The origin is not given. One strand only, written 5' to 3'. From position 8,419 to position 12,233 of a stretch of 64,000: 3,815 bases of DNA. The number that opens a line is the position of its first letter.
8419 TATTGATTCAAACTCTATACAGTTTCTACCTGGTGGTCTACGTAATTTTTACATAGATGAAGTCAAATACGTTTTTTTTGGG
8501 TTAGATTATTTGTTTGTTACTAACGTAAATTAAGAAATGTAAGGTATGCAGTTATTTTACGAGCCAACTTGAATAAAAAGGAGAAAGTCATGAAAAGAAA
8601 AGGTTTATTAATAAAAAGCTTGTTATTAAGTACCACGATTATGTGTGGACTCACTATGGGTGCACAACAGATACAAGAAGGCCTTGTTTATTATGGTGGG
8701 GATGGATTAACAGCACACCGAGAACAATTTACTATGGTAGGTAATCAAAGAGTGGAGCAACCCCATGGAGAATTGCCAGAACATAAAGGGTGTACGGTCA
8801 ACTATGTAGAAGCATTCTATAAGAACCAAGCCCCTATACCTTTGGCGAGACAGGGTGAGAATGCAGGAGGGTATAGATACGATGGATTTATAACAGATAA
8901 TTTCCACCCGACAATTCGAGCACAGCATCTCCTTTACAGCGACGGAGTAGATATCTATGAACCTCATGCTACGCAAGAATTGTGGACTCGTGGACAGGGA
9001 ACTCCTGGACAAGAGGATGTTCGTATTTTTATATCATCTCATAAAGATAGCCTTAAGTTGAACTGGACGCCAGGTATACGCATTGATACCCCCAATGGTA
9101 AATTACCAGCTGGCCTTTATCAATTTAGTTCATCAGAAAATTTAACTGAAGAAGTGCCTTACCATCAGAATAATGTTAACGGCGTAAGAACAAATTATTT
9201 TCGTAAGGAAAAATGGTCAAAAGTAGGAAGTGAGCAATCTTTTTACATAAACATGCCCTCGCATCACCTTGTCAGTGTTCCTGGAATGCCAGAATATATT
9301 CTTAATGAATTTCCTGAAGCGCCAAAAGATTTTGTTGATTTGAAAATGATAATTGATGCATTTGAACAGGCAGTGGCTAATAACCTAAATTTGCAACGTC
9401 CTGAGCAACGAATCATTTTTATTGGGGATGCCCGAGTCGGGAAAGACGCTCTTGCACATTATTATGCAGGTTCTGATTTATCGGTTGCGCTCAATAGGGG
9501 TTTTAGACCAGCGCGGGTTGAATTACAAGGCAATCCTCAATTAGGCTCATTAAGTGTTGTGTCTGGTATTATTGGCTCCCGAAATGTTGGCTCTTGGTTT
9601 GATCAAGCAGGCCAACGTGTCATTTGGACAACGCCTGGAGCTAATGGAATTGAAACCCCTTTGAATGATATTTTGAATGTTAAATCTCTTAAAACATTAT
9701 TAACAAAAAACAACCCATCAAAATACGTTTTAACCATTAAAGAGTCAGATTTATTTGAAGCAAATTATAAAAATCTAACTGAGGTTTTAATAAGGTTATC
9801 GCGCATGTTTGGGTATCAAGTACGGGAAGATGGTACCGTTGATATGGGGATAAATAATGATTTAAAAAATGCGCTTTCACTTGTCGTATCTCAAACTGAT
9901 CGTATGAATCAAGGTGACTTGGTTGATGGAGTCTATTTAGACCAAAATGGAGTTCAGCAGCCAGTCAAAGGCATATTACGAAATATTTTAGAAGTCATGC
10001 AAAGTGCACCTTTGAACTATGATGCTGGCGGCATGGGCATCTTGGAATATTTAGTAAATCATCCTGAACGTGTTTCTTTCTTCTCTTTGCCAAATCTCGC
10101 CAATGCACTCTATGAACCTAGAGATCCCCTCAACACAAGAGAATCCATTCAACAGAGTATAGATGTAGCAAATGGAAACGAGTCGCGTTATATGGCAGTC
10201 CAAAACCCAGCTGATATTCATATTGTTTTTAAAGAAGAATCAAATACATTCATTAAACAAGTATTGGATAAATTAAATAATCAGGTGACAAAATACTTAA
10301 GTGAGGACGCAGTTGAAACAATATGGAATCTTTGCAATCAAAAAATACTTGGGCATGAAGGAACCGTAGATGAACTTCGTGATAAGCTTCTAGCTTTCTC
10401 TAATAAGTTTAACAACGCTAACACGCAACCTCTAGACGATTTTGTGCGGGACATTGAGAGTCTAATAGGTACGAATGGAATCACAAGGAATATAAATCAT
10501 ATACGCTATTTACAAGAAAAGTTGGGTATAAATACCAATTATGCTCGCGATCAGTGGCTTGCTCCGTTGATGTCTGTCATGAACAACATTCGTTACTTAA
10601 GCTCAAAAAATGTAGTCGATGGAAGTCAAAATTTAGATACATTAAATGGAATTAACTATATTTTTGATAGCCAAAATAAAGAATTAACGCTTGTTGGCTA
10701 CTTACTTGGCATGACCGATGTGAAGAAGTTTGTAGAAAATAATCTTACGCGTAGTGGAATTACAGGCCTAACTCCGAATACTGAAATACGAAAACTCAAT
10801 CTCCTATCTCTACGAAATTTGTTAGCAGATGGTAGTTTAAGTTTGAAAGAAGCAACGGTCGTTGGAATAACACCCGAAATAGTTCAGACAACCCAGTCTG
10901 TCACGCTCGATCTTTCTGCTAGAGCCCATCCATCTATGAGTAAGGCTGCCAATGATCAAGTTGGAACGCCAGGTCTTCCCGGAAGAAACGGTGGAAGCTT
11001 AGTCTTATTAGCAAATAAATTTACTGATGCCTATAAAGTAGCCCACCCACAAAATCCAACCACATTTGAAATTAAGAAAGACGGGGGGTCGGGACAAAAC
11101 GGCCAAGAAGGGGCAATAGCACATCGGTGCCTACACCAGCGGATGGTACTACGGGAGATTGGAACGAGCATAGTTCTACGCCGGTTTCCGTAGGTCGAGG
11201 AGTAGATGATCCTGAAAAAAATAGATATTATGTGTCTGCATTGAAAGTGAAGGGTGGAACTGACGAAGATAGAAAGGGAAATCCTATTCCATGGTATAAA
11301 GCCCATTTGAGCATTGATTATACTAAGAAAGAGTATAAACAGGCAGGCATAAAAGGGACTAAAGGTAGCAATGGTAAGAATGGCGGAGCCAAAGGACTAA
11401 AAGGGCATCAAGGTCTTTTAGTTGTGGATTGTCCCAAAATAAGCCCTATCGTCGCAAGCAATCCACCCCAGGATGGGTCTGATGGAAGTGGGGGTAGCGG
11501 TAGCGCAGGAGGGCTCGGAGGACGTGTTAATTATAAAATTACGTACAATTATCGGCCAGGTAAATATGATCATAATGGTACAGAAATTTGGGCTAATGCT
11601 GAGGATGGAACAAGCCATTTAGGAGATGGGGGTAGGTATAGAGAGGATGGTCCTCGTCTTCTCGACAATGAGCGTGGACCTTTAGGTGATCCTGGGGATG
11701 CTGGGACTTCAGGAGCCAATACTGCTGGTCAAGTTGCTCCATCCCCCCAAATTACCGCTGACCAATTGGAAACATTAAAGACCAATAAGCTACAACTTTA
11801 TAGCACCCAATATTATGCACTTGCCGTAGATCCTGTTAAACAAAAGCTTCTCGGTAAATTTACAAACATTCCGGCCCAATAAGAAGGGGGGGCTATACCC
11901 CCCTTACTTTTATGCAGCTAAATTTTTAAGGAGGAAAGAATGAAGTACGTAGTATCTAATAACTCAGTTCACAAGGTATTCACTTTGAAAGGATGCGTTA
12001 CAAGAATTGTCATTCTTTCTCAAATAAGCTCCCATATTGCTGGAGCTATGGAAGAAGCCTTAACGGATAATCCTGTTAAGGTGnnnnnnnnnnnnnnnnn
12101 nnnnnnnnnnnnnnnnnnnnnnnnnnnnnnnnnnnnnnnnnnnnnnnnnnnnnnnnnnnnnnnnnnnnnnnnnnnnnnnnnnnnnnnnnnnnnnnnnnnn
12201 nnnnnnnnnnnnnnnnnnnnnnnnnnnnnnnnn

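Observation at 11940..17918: CdiA/TpsA-like exoprotein with no TpsB/CdiB transporter and no immunity gene in cis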

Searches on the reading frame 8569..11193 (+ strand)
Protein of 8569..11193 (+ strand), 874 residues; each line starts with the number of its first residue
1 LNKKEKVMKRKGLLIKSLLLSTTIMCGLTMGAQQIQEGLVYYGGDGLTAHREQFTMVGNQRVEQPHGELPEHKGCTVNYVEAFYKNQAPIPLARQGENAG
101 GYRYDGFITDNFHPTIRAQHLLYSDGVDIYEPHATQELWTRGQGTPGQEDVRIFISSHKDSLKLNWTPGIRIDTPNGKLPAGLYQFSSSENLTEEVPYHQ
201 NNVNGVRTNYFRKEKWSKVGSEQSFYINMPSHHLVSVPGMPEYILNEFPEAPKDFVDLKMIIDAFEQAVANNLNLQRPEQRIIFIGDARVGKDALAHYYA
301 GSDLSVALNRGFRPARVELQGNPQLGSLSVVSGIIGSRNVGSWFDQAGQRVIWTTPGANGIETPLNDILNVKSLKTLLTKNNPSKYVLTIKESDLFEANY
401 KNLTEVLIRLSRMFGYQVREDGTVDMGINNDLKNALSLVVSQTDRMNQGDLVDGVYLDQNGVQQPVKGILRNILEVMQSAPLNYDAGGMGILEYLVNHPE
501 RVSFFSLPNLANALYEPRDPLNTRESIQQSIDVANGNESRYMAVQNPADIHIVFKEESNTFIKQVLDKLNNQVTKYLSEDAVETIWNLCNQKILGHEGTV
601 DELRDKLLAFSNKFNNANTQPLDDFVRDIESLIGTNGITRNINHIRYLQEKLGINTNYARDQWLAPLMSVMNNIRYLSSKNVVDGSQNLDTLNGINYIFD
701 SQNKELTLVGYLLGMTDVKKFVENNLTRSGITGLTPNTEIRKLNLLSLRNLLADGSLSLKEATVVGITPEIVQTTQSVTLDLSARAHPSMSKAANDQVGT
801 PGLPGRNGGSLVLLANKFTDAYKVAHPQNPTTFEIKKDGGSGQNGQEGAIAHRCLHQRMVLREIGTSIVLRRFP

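Call 6: search_protein_families(library=pfam, proteins=[window:8569-11193:+], max_evalue=0.1)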
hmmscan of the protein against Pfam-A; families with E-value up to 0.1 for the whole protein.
window:8569-11193:+ (874 aa): 0 families

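Call 7: search_protein_families(library=ncbifam, proteins=[window:8569-11193:+], max_evalue=0.1)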
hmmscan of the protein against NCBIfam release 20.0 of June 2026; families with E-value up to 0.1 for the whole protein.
window:8569-11193:+ (874 aa): 1 family
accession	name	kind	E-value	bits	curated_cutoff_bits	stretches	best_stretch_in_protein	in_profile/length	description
NF006143.0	PRK08293.1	equivalog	0.01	15.1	312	1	538-615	101-178/291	3-hydroxyacyl-CoA dehydrogenase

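Call 55: search_protein_representatives(alignment_id=A5)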
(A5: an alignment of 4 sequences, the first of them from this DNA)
Query: 4 sequences, 781 profile positions. Proteins with E-value up to 0.001 (for the whole library): 600; up to 1e-10: 196; up to 1e-30: 48. The best 150 are listed.
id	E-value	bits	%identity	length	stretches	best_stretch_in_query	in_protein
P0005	0.0e+00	1501.2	-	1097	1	1-780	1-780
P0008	1.9e-268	909.3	-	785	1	1-778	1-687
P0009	1.2e-86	308.0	-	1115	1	33-779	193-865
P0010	7.3e-84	298.8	-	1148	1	58-777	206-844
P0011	9.7e-81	288.5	-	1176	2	31-437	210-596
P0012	1.0e-79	285.1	-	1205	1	31-772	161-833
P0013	3.2e-77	276.9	-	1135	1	59-777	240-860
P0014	1.3e-74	268.2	-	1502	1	60-779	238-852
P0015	2.6e-74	267.3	-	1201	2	31-438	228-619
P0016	3.4e-72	260.3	-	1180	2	52-434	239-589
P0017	3.5e-69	250.3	-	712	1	34-612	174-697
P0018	6.1e-67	242.9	-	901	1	34-777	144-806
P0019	6.8e-63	229.5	-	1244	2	60-437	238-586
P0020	2.6e-62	227.6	-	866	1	92-775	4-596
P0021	2.9e-60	220.8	-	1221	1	31-777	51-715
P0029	9.9e-46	172.7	-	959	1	59-718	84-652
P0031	5.0e-43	163.8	-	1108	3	1-412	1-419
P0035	1.6e-40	155.5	-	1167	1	60-778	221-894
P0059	2.0e-29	118.8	-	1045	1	243-682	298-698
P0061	6.4e-29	117.2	-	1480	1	246-676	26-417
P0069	9.4e-27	110.0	-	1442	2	63-233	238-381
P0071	2.0e-26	108.9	-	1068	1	15-664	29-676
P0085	1.4e-23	99.5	-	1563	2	243-668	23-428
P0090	5.1e-22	94.3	-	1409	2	249-668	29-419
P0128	3.0e-15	72.0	-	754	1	272-675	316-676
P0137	3.9e-14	68.3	-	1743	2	249-450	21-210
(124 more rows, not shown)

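Call 59: search_protein_families(library=pfam, alignment_id=A7, max_evalue=0.0001)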
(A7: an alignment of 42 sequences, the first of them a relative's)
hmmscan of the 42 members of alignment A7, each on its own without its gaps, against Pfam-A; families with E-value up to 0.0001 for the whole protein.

A. member 1, P0009 (1115 aa): 0 families

B. families by the number of members that match (of 42 scanned): 9 families
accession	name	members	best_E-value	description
PF01419.22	Jacalin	3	6.8e-13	Jacalin-like lectin domain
PF01926.29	MMR_HSR1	2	2e-06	50S ribosome-binding GTPase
PF01764.32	Lipase_3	1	1.1e-14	Lipase (class 3)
PF12796.13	Ank_2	1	3.5e-10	Ankyrin repeats (3 copies)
PF03193.22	RsgA_GTPase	1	5.8e-08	RsgA GTPase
PF13857.12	Ank_5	1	4.2e-07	Ankyrin repeats (many copies)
PF00023.36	Ank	1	4.4e-06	Ankyrin repeat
PF13676.11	TIR_2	1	1.3e-05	TIR domain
PF05049.19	IIGP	1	3.2e-05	Interferon-inducible GTPase (IIGP)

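Call 60: list_cluster_members(proteins=[P0009, P0010, P0012, P0014, P0021, P0029, P0031, P0035, P0061, P0071])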
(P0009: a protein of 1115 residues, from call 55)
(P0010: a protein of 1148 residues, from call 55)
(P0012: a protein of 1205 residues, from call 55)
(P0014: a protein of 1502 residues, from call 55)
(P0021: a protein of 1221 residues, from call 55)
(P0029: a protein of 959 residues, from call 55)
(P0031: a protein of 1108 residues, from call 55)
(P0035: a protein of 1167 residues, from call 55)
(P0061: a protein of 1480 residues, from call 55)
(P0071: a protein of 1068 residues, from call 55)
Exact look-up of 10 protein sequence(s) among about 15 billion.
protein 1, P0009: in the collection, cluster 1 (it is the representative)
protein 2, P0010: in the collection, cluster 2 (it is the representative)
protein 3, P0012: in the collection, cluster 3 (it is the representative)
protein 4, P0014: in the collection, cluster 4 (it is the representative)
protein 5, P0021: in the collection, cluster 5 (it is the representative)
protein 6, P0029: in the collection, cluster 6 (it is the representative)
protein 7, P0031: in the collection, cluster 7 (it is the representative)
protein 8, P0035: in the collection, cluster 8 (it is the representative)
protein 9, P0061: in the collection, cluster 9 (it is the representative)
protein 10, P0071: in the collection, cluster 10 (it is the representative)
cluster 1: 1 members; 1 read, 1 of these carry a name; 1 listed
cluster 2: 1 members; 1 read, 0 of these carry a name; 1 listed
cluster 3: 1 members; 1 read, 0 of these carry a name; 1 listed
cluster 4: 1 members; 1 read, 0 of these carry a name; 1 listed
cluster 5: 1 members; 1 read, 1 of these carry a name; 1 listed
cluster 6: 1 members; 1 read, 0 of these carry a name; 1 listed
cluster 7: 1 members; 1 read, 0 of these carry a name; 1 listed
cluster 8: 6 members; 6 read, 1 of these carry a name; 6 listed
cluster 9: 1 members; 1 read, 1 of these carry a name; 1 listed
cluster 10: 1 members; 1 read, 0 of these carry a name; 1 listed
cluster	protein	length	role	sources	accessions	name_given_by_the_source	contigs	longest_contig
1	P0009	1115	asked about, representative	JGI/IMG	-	GTPase SAR1 family protein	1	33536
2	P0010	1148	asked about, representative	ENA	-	-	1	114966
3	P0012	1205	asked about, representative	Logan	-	-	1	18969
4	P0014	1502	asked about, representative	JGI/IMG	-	-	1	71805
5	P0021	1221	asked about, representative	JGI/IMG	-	hypothetical protein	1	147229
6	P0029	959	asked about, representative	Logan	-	-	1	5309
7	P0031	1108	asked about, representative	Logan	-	-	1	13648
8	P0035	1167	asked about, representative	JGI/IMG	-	GTPase SAR1 family protein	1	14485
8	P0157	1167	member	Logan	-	-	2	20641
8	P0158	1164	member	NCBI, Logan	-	-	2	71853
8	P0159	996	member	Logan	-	-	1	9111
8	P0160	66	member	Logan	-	-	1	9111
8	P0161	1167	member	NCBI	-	-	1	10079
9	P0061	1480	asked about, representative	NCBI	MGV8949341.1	MAG: lipase family protein [Candidatus Paracaedibacter sp.]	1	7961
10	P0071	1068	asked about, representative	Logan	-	-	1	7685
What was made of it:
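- One family member is annotated Candidatus Paracaedibacter (call 60).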

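Call 113: search_protein_families(library=pfam, proteins=[P0061, P0085, P0090, P0137, P0069, P0059, P0128], max_evalue=0.0001)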
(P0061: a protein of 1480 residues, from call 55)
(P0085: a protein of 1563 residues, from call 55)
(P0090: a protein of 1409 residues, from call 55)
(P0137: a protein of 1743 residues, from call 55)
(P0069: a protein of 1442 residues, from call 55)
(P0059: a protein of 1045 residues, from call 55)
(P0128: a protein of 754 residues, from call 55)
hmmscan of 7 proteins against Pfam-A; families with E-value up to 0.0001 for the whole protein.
P0061 (1480 aa): 1 family
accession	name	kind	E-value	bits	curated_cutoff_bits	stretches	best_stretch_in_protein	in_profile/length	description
PF01764.32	Lipase_3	-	1.1e-14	55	22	1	1192-1339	1-135/140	Lipase (class 3)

P0085 (1563 aa): 1 family
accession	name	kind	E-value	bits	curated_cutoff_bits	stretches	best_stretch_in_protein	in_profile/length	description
PF01926.29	MMR_HSR1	-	6.9e-05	23.4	21.9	0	56-138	2-57/113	50S ribosome-binding GTPase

P0090 (1409 aa): 0 families

P0137 (1743 aa): 2 families
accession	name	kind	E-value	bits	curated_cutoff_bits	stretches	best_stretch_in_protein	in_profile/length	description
PF03193.22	RsgA_GTPase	-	5.8e-08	33.2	30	1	18-125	78-170/174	RsgA GTPase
PF01926.29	MMR_HSR1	-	2e-06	28.3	21.9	1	50-139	3-72/113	50S ribosome-binding GTPase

P0069 (1442 aa): 0 families

P0059 (1045 aa): 0 families

P0128 (754 aa): 0 families
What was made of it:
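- Family members carry ankyrin, TIR and lipase domains (calls 59, 113).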

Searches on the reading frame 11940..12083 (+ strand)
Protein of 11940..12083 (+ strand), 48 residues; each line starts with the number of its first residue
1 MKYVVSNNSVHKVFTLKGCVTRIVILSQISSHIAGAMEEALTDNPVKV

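Call 66: search_protein_families(library=pfam, proteins=[window:11940-12083:+], max_evalue=10)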
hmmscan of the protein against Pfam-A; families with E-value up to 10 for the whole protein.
seq(48 aa): 0 families
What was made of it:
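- On CdiA / TpsA passenger (type Vb secretion): No Pfam ESPR match was found (call 66).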
